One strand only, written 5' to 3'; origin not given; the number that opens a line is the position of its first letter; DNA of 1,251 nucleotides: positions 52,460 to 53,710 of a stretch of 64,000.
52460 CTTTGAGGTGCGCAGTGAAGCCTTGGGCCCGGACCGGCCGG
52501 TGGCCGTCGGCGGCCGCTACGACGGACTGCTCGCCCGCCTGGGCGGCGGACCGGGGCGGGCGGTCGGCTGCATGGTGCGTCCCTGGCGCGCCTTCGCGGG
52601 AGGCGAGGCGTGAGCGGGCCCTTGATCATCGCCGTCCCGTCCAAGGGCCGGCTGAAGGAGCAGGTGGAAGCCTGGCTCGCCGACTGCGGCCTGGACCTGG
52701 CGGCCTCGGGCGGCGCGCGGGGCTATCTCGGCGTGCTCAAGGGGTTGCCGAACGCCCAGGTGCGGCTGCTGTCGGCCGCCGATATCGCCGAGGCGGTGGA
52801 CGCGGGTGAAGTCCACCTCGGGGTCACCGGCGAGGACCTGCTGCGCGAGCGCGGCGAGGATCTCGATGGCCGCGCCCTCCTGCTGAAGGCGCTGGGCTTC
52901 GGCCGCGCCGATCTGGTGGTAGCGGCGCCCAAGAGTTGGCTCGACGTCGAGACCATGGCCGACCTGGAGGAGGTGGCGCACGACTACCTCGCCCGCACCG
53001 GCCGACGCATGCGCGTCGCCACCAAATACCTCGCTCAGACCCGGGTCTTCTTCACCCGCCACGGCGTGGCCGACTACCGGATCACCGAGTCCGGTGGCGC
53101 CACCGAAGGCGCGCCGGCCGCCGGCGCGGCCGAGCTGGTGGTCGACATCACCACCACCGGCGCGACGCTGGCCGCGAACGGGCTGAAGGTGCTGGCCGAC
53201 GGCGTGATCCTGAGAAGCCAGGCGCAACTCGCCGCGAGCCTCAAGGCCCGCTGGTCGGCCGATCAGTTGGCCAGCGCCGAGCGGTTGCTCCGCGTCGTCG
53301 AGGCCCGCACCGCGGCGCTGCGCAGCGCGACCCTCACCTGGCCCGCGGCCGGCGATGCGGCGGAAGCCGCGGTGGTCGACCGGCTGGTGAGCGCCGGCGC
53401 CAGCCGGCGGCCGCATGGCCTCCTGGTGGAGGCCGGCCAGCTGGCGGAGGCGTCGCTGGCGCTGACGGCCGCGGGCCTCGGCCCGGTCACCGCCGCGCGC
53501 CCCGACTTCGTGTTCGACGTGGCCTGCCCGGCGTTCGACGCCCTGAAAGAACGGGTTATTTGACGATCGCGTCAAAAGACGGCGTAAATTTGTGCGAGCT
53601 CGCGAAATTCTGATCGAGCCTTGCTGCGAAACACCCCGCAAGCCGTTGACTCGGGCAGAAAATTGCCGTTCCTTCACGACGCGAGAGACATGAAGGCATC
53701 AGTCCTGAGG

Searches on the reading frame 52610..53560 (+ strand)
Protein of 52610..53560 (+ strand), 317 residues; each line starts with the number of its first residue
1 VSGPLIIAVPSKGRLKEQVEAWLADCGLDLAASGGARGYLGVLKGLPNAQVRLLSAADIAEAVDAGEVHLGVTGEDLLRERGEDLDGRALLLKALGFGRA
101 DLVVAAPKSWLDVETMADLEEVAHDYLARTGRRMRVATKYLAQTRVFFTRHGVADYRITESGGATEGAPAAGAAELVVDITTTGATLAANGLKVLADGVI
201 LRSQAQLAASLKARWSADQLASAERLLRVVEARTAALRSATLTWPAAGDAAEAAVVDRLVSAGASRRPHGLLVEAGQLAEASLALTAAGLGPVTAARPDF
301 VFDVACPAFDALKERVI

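Call 54: search_protein_families(library=pfam, proteins=[window:52610-53560:+], max_evalue=0.001)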
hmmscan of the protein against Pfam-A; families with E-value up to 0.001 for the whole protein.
window:52610-53560:+ (317 aa): 1 family
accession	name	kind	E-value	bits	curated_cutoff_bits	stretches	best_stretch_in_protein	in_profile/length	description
PF01634.23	HisG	-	3.5e-35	121.7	25.5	1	56-214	2-142/158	ATP phosphoribosyltransferase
